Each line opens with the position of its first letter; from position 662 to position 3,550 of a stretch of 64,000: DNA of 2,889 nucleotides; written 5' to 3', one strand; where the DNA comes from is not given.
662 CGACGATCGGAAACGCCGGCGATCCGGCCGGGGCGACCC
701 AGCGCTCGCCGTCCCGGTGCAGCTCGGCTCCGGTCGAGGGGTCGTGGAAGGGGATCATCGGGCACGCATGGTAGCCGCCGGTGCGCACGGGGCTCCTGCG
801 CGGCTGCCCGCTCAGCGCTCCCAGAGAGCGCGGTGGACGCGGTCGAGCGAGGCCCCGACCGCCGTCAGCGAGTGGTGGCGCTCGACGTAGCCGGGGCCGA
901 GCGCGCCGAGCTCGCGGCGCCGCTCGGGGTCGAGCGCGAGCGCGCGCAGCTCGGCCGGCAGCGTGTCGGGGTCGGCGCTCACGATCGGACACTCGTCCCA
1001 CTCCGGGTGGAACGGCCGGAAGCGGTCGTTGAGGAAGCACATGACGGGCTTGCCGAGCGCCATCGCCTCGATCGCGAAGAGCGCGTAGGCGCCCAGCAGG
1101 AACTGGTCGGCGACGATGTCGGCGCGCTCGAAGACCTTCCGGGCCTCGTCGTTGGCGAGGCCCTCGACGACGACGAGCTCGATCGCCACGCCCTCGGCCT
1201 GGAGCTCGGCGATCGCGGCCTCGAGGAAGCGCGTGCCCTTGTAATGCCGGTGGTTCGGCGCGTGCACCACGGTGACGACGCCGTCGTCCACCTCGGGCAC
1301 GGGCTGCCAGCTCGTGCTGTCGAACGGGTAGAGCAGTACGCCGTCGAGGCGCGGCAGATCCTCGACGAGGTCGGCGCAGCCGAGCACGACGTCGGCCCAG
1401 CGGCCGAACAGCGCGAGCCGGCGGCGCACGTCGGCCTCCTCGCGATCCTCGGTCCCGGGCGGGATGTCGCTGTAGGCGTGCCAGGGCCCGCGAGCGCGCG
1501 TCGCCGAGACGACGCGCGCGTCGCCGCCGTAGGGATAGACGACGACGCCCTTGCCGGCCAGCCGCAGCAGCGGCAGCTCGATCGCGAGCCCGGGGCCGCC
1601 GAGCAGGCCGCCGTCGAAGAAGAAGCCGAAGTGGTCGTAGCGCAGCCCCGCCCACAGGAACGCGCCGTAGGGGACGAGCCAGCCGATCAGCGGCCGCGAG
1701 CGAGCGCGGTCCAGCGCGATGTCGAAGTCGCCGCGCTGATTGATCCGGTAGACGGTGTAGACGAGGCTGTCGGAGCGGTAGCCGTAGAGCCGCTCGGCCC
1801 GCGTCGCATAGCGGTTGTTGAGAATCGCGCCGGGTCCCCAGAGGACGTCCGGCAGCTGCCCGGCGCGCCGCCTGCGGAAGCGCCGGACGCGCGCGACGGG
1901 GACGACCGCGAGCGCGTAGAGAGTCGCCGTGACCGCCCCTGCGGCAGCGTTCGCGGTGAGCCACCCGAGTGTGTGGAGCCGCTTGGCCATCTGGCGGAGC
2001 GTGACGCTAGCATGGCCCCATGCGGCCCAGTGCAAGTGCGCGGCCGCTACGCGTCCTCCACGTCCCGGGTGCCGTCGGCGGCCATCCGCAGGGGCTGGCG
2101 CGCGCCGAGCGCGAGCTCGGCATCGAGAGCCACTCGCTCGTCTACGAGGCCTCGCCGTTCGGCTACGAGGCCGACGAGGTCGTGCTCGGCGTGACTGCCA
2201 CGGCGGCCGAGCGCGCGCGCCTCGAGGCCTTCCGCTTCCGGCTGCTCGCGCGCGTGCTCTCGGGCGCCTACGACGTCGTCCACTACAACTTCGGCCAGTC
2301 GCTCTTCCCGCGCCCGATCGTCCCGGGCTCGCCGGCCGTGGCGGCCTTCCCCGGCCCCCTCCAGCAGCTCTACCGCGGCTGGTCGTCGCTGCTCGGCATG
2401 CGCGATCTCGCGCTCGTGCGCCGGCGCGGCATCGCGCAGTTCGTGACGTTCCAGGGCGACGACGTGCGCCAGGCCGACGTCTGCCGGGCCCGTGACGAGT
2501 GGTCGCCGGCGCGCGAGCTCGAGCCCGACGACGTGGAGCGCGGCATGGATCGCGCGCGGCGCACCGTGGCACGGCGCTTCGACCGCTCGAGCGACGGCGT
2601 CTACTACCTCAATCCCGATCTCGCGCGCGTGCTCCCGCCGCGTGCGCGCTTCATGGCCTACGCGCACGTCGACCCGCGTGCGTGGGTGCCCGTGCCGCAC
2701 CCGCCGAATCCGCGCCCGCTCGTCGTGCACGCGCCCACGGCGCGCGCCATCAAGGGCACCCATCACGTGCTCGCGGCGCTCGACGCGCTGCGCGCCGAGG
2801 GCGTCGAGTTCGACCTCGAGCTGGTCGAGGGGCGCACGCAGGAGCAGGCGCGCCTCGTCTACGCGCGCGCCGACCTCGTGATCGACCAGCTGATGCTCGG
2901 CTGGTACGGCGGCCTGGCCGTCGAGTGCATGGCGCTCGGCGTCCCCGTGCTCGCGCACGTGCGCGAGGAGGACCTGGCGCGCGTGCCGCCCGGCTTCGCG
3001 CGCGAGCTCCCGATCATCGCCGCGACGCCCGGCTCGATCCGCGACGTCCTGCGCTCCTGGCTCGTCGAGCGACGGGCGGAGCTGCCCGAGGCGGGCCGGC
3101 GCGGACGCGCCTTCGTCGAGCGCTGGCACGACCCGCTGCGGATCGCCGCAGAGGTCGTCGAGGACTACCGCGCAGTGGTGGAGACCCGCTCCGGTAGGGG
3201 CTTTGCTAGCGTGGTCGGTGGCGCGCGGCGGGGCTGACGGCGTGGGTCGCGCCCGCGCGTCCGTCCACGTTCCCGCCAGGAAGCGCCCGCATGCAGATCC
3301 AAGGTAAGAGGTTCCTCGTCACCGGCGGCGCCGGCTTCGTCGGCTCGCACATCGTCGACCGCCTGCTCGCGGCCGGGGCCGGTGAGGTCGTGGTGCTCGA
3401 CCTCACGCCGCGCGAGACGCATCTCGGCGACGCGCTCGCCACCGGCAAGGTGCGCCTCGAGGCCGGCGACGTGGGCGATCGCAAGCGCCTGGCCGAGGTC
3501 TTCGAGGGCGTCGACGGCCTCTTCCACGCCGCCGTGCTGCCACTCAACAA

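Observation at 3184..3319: A ~135-nt non-coding junction/leader element occurs twice in the glycan locus (3184-3319 and 24917-25049)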

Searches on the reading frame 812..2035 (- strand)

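Call 55: search_protein_families(library=pfam, proteins=[window:812-2035:-], max_evalue=0.0001)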
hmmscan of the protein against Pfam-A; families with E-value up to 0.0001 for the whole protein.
window:812-2035:- (407 aa): 0 families

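Call 69: search_protein_families(library=ncbifam, proteins=[window:812-2035:-], max_evalue=0.001)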
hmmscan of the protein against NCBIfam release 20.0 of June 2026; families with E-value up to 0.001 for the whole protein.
window:812-2035:- (407 aa): 1 family
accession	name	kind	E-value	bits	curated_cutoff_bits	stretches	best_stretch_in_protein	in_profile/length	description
TIGR04047.1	MSMEG_0565_glyc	hypoth_equivalog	0.00019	20.7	259.85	1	262-388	238-359/373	MSMEG_0565 family glycosyltransferase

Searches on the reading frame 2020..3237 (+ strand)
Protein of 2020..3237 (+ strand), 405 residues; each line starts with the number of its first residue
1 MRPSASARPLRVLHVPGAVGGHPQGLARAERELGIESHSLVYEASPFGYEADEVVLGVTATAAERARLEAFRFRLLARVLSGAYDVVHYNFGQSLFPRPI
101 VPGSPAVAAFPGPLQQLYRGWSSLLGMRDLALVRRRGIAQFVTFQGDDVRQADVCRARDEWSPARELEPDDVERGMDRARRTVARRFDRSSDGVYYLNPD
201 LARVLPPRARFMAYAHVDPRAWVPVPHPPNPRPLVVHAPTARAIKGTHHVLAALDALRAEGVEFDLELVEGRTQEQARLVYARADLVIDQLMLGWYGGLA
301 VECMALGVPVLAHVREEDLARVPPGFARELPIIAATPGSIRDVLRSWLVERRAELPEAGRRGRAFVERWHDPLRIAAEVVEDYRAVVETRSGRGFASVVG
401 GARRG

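Call 14: search_protein_families(library=pfam, proteins=[window:2020-3237:+], max_evalue=0.00001)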
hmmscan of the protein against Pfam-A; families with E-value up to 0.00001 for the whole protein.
window:2020-3237:+ (405 aa): 0 families

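Call 69: search_protein_families(library=ncbifam, proteins=[window:2020-3237:+], max_evalue=0.001)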
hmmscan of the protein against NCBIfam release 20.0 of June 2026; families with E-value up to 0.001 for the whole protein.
window:2020-3237:+ (405 aa): 0 families

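Call 70: search_solved_structures(query=window:2020-3237:+, max_evalue=0.01)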
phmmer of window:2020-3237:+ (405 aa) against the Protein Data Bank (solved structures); distinct sequences matched with E-value up to 0.01: 0.
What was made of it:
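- Checked: The upstream gene of copy A has no Pfam, NCBIfam or PDB match, so calling it a GT is unverified (calls 14, 69, 70).
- Tried and rejected: Pfam, NCBIfam and PDB sequence searches gave no match (calls 14, 69, 70).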

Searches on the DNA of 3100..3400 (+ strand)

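Call 12: search_rna_families(source=window, start=3100, end=3400, threshold=evalue, max_evalue=10)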
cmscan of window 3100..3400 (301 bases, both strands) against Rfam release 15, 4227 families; matches with E-value up to 10: 1.
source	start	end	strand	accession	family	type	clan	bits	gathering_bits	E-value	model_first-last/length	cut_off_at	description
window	3319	3385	+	RF03847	mir-1538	Gene; miRNA;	-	13.9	78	5.8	5-54/58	no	mir-1538 microRNA precursor family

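Call 72: build_rna_model(alignment_id=A6, structure=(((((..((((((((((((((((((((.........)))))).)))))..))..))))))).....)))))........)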
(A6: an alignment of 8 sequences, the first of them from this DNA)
Model R1 built from alignment A6 (8 sequences, 79 columns); structure: as given.
model positions 77; base pairs 25; branch points 0; effective number of sequences 1.14; information 0.734 bits per position. Calibrated on 0.2 Mb of random sequence (short: E-values are rough).
structure used (alignment columns):
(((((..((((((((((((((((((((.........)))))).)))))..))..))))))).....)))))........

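Call 73: search_with_rna_model(model_id=R1, sources=[window, L001, L002, L003, L004, L005, L076, L081, L082, L083, L084, L085, L086], max_evalue=10)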
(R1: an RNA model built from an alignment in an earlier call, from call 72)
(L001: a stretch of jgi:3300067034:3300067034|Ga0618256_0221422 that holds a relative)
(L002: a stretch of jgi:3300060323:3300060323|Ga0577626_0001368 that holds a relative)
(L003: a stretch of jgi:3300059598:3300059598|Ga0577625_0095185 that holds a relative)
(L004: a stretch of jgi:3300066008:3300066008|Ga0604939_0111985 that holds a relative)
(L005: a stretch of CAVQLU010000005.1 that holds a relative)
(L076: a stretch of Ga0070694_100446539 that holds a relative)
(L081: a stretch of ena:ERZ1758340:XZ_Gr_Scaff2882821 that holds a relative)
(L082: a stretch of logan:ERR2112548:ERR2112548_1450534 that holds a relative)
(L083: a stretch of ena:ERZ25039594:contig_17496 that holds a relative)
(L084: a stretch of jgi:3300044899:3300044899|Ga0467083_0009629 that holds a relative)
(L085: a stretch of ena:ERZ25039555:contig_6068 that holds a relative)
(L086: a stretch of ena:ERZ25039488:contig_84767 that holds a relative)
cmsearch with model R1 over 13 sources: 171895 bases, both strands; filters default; matches with E-value up to 10: 92.
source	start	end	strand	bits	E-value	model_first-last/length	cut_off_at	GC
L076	924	1000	-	105.2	1.8e-22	1-77/77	no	0.75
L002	7627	7703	+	104.9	2.1e-22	1-77/77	no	0.79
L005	1742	1818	-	104.9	2.1e-22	1-77/77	no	0.79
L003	1928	2004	+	100.7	2.2e-21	1-77/77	no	0.81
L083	6238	6313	+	99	5.5e-21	1-77/77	no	0.78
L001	6308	6384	+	98.2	8.6e-21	1-77/77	no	0.75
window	3220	3295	+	87.5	3.3e-18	1-77/77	no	0.8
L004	386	461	+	87.5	3.3e-18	1-77/77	no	0.8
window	24953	25025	+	83.2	3.6e-17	1-77/77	no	0.77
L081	170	248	+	77.4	8.8e-16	1-77/77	no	0.77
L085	12057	12117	+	25.2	0.0033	1-77/77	no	0.77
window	11112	11189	+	19.8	0.066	1-77/77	no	0.71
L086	11012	11081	-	19.2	0.089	1-77/77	no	0.73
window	45527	45597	+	18.8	0.12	1-77/77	no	0.76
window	1978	2034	+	18.7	0.12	1-77/77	no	0.7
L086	7154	7215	+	18.2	0.16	1-77/77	no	0.71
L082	605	678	+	18.2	0.16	1-77/77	no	0.68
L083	20651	20720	-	18.1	0.16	1-77/77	no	0.74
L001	5196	5282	+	17.3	0.27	1-77/77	no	0.68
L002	3114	3184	-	16.5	0.41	1-77/77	no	0.75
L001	125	164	-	16.4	0.43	1-77/77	no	0.82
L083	14089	14149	+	16.2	0.47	1-77/77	no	0.75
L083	18029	18090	-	16.1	0.52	1-77/77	no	0.74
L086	5285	5330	+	15.5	0.7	1-77/77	no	0.72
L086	2294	2362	+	14.9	0.97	1-77/77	no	0.77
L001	4939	4983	-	14.7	1.1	9-58/77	no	0.76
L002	13357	13467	+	14.3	1.4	1-77/77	no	0.71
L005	2195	2250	-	13.9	1.7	1-77/77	no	0.75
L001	10582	10642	+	13.9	1.8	1-77/77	no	0.75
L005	1750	1826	+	13.8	1.9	1-77/77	no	0.79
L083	16723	16803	+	13.7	1.9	1-77/77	no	0.77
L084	3626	3701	-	13.6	2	1-77/77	no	0.75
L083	16629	16685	-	13.6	2.1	3-67/77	no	0.79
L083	11933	11989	+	13.4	2.3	1-77/77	no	0.77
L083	9525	9572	-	13.3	2.4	1-77/77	no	0.75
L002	5738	5800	-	13.2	2.5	1-77/77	no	0.76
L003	48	110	-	13.2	2.5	1-77/77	no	0.76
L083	5472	5532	+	13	2.9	1-77/77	no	0.82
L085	5062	5084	+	12.8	3.2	1-77/77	no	0.7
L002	4877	4922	-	12.7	3.4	1-77/77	no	0.7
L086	4601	4640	+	12.6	3.5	1-77/77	no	0.82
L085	6851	6907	-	12.6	3.5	1-77/77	no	0.86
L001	7348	7404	-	12.6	3.6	1-77/77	no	0.81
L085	6487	6556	-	12.4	4.1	1-77/77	no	0.79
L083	17048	17121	+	12.3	4.1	1-77/77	no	0.78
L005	708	745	-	12.3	4.2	1-77/77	no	0.84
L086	10471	10525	-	12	5.1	1-77/77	no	0.75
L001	2164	2219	-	11.9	5.2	1-77/77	no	0.73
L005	6384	6442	+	11.9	5.2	1-77/77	no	0.69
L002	23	83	+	11.9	5.3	1-77/77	no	0.7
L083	6467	6538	+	11.9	5.3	1-77/77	no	0.76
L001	12261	12316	+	11.9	5.3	1-77/77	no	0.8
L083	8470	8527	-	11.7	5.9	1-77/77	no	0.71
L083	11819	11876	+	11.6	6.2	1-77/77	no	0.72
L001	199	218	-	11.5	6.6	22-41/77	no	0.85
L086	4728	4750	+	11.3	7.2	1-77/77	no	0.91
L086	10132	10197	+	11.3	7.4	1-77/77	no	0.8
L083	19102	19125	-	11.3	7.5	20-43/77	no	0.83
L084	3704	3727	-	11.2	7.7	1-77/77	no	0.88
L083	7799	7820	+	11.2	7.7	1-77/77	no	0.82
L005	7128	7172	-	11.1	7.9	1-77/77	no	0.78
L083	17202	17264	+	11.1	8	1-77/77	no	0.76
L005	2350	2414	+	11.1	8.4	1-77/77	no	0.74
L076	803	852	+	10.9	8.8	1-77/77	no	0.7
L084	3702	3775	+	10.7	9.9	1-77/77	no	0.84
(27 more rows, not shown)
